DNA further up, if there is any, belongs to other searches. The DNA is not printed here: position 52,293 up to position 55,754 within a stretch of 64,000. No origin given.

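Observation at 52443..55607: Gene A: Bergerat-fold ATPase motifs split by a large insert, fused to unknown N-terminal and middle regions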

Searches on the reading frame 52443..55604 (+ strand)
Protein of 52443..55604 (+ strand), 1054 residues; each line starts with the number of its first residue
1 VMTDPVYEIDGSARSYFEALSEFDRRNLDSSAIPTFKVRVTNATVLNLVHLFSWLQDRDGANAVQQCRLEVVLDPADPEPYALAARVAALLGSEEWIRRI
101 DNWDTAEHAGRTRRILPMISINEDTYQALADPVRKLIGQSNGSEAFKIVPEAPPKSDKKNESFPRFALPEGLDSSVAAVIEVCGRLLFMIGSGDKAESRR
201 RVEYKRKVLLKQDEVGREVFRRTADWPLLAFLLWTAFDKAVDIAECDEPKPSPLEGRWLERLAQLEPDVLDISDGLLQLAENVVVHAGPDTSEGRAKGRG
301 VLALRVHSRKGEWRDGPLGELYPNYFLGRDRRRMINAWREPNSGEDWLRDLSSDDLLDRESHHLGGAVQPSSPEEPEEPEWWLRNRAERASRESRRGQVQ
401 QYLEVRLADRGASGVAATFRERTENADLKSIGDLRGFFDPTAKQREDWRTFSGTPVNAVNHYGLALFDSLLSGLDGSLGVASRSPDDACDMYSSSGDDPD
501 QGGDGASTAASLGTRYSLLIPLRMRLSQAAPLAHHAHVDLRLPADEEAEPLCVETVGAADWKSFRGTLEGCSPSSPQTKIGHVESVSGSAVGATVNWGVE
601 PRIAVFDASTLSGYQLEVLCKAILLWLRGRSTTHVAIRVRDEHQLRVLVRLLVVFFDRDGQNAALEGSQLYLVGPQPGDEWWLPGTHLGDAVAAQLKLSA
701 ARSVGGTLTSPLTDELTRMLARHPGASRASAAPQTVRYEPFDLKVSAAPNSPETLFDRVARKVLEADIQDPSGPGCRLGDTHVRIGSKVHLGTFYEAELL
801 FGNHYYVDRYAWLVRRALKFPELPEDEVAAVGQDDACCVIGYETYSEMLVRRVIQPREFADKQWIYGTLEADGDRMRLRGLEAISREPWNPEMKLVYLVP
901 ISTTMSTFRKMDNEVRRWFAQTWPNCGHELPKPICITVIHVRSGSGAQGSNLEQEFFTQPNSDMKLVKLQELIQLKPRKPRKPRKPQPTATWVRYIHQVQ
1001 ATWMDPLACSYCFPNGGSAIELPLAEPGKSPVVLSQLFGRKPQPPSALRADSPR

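Call 7: search_protein_families(library=pfam, proteins=[window:52443-55604:+], max_evalue=1)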
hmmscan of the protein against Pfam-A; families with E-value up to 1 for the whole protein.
window:52443-55604:+ (1054 aa): 1 family
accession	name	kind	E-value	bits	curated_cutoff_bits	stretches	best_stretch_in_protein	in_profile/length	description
PF19953.4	EACC1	-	0.14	12.6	23.6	0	609-646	49-87/107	Effector Associated Constant Component 1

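Call 8: search_protein_families(library=padloc, proteins=[window:52443-55604:+], max_evalue=1)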
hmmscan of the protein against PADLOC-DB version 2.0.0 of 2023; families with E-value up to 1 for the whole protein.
window:52443-55604:+ (1054 aa): 0 families

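Call 9: search_protein_families(library=ncbifam, proteins=[window:52446-55604:+], max_evalue=1)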
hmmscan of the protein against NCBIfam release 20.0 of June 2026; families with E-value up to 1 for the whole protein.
window:52446-55604:+ (1053 aa): 0 families

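Call 10: search_solved_structures(query=window:52446-55604:+, max_evalue=10)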
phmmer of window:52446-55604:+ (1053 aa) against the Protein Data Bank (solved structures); distinct sequences matched with E-value up to 10: 0.

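Call 11: find_homologous_proteins(query=window:52446-55604:+)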
Query window:52446-55604:+ (1053 aa): 2 proteins with E <= 0.001 among 8000 candidates.
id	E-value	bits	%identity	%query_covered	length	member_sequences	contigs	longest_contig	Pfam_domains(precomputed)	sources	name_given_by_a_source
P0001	0.0e+0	2385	98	100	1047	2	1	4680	-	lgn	-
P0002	1.5e-247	842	51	82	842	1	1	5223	-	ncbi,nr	ncbi:MAG: hypothetical protein LBG60_04575, partial [Bifidobacteriaceae bacterium]|nr:hypothetical p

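Call 14: find_encoding_contigs(protein=P0002, flank=10000)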
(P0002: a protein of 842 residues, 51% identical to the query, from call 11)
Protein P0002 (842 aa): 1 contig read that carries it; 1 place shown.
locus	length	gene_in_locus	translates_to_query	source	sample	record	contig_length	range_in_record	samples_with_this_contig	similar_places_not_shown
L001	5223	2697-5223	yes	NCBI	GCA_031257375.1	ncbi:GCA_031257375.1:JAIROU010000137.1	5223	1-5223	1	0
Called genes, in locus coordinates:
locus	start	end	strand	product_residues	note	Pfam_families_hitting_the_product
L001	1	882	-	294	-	PF00296:Bac_luciferase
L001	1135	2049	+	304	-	PF27100:DcsG_N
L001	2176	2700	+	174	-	-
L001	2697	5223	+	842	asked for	?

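Call 15: find_encoding_contigs(protein=P0001, flank=10000)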
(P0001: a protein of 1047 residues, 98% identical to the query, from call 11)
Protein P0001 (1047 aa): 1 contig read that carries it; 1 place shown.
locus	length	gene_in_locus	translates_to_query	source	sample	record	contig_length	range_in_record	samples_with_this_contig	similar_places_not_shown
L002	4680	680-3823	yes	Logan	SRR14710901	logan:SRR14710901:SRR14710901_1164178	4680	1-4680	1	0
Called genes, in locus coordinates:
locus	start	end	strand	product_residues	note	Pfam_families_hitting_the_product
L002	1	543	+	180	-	?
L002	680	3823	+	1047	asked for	-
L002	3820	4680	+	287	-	?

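Call 16: find_related_loci(query=A1, collection=genome_contigs, flank=10000)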
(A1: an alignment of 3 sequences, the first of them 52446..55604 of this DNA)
Query A1 (1053 aa) in genome_contigs; peptide patterns used: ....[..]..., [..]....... (x = any residue, [..] = any of these).
94 stretches matched a pattern; 2 encode a relative of the query (tblastn E <= 1e-3); 2 distinct loci.
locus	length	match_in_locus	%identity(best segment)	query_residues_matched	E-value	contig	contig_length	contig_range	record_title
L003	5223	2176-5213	51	1-1034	0e+0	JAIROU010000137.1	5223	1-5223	MAG: Bifidobacteriaceae bacterium isolate Cd354_bin95 k119_2071934, whole genome shotgun sequence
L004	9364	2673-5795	40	6-1047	0e+0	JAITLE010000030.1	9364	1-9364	MAG: Bifidobacteriaceae bacterium isolate Pcl387_bin9 k119_2058219, whole genome shotgun sequence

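Call 28: search_protein_representatives(alignment_id=A1)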
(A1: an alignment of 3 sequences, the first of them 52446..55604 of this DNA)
Query: 3 sequences, 1047 profile positions. Proteins with E-value up to 0.001 (for the whole library): 934; up to 1e-10: 504; up to 1e-30: 78. The best 150 are listed.
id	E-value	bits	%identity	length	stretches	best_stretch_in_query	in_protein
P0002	0.0e+00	1626.7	-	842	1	175-1029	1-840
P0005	3.9e-246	836.0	-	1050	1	6-1039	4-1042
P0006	1.3e-154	533.0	-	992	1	45-1038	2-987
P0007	1.0e-135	470.4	-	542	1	511-1041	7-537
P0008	1.1e-118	414.0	-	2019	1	34-1036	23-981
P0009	1.9e-112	393.3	-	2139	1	113-1035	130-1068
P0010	1.9e-109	383.4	-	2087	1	112-1035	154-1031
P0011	1.4e-101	357.4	-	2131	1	111-1033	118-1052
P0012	1.8e-101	357.0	-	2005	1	214-1034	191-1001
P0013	8.4e-101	354.8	-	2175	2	602-1035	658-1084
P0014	1.1e-100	354.4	-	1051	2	221-1035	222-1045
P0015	8.7e-100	351.5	-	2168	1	112-1035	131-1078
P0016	9.0e-99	348.1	-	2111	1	112-1037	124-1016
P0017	2.7e-93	330.0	-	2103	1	221-1034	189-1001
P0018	1.5e-92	327.5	-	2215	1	23-1043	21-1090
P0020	9.1e-85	301.7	-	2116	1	174-1035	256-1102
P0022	1.4e-81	291.2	-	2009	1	216-1034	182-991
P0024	4.2e-78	279.7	-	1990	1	112-1036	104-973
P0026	1.4e-77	277.9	-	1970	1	216-1036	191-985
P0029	1.4e-74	268.0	-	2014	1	207-1036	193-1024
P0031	2.5e-69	250.6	-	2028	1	217-1039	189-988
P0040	7.9e-55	202.6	-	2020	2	398-1039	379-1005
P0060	2.8e-40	154.4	-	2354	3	633-1032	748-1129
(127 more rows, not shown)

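Call 31: search_protein_families(library=pfam, proteins=[P0008, P0009, P0018, P0060], max_evalue=0.1)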
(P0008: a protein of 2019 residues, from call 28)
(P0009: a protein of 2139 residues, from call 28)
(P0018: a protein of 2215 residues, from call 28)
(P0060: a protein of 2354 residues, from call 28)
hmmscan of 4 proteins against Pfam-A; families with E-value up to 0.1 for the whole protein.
P0008 (2019 aa): 0 families

P0009 (2139 aa): 0 families

P0018 (2215 aa): 0 families

P0060 (2354 aa): 1 family
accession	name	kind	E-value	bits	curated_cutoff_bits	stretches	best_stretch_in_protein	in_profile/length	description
PF05008.21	V-SNARE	-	0.072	14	25.9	0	2256-2289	46-79/92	Vesicle transport v-SNARE protein N-terminus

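Call 32: search_protein_families(library=padloc, proteins=[P0008, P0009, P0018, P0060], max_evalue=0.1)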
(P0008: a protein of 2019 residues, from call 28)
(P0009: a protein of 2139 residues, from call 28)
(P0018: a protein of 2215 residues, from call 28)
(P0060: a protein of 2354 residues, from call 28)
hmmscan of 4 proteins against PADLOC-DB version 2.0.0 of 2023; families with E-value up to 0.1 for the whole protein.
P0008 (2019 aa): 0 families

P0009 (2139 aa): 0 families

P0018 (2215 aa): 1 family
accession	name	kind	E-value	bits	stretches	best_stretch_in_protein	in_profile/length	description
PDLC04007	PD-Lambda-5_A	-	0.057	10.5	0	1207-1269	185-247/454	-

P0060 (2354 aa): 0 families

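Call 34: list_cluster_members(proteins=[P0008, P0009, P0010, P0011, P0012, P0015, P0018, P0024, P0006, P0014])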
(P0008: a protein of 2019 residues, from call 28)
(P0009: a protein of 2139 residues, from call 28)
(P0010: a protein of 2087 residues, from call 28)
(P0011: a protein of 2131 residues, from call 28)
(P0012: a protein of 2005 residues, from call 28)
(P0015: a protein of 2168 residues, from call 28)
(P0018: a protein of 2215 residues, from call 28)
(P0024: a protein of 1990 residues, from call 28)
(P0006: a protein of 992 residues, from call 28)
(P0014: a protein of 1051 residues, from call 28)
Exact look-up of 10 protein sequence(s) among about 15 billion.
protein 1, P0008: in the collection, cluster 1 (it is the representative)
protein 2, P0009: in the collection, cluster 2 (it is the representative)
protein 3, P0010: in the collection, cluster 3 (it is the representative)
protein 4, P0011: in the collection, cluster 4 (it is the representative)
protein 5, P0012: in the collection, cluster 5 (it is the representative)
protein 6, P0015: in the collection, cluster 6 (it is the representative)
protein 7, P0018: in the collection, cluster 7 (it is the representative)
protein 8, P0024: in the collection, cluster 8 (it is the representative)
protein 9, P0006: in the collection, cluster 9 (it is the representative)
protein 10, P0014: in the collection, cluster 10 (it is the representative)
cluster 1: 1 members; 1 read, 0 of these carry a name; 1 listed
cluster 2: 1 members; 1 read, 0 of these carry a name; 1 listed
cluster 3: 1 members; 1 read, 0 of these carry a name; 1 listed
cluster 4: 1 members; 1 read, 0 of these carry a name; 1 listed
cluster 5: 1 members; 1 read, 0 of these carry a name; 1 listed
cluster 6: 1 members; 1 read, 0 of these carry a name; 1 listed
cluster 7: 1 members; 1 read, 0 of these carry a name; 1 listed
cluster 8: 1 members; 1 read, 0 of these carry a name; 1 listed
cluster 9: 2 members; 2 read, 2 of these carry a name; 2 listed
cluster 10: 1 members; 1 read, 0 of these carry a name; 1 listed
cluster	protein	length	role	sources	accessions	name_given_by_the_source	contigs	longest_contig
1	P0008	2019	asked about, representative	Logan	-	-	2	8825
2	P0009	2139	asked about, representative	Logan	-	-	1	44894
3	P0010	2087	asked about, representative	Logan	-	-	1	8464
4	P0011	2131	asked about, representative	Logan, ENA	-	-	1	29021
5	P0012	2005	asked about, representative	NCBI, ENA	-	-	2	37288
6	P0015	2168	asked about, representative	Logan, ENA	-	-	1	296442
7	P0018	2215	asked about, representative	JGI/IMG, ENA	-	-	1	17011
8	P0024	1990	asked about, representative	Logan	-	-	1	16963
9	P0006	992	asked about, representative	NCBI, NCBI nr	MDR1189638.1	MAG: hypothetical protein LBK95_19665 [Bifidobacteriaceae bacterium] | hypothetical protein [Bifidobacteriaceae bacterium]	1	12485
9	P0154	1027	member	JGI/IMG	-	hypothetical protein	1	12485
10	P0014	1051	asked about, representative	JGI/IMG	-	-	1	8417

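Call 36: find_homologous_proteins(query=A2, max_evalue=0.00001)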
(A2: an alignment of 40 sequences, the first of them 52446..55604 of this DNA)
Query A2 (40 sequences) (1053 aa, profile of the alignment): 2 proteins with E <= 0.00001 among 8000 candidates.
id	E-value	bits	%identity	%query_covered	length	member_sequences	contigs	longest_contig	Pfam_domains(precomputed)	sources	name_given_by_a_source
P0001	8.5e-246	837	98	100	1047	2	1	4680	-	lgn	-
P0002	1.5e-221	757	51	82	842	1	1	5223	-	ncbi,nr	ncbi:MAG: hypothetical protein LBG60_04575, partial [Bifidobacteriaceae bacterium]|nr:hypothetical p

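Call 38: find_encoding_contigs(protein=P0012, flank=8000, max_places=2)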
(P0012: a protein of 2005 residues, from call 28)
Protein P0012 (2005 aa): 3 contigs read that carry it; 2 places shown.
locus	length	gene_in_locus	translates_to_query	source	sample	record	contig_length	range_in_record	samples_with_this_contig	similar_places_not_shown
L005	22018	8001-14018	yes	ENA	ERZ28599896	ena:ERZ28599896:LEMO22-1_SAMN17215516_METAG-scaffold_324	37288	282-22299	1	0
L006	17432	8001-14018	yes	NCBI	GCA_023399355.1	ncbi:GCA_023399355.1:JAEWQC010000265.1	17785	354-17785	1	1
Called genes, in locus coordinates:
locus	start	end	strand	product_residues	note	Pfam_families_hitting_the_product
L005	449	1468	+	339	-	PF02899:Phage_int_SAM_1 (faint), PF13102:Phage_int_SAM_5 (weak), PF00589:Phage_integrase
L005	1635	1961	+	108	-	-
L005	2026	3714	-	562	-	PF03485:Arg_tRNA_synt_N, PF00750:tRNA-synt_1d, PF05746:DALR_1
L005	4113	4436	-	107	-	PF12844:HTH_19, PF13560:HTH_31 (weak), PF01381:HTH_3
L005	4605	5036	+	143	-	PF01381:HTH_3, PF12844:HTH_19 (weak), PF13560:HTH_31 (weak)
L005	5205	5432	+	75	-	-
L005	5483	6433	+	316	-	PF12705:PDDEXK_1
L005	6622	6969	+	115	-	-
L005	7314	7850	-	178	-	PF05762:VWA_CoxE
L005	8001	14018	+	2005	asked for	-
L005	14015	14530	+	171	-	-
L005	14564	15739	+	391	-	-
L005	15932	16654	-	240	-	PF13558:SbcC_Walker_B (weak)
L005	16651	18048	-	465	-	PF02463:SMC_N, PF13175:AAA_15 (faint), PF13476:AAA_23 (weak)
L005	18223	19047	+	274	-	PF02899:Phage_int_SAM_1 (weak)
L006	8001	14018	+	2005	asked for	-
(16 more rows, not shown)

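Call 39: find_encoding_contigs(protein=P0015, flank=8000, max_places=2)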
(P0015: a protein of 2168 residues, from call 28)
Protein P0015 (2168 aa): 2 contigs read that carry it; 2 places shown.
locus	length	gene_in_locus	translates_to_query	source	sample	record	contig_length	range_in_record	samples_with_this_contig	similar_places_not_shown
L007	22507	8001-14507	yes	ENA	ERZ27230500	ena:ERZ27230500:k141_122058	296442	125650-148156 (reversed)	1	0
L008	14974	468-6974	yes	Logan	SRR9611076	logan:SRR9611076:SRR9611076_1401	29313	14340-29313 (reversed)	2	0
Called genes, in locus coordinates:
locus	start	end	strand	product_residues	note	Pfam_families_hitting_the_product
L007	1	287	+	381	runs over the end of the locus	PF00145:DNA_methylase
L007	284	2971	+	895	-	PF13589:HATPase_c_3, PF02518:HATPase_c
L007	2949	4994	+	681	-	-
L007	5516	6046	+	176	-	-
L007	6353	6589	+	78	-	-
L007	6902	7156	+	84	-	-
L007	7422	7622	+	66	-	-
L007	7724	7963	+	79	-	-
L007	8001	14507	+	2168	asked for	-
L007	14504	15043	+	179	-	-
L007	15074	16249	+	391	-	PF11185:DUF2971 (weak)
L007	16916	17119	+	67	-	-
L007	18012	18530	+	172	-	PF01844:HNH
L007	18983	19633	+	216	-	-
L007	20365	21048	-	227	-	PF13739:PdaC, PF11738:DUF3298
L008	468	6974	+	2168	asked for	-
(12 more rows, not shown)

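Call 46: search_solved_structures(query=A2, max_evalue=10, show_alignments=3)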
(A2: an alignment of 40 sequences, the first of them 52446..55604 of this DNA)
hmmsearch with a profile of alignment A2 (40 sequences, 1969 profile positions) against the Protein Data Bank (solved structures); distinct sequences matched with E-value up to 10: 0.
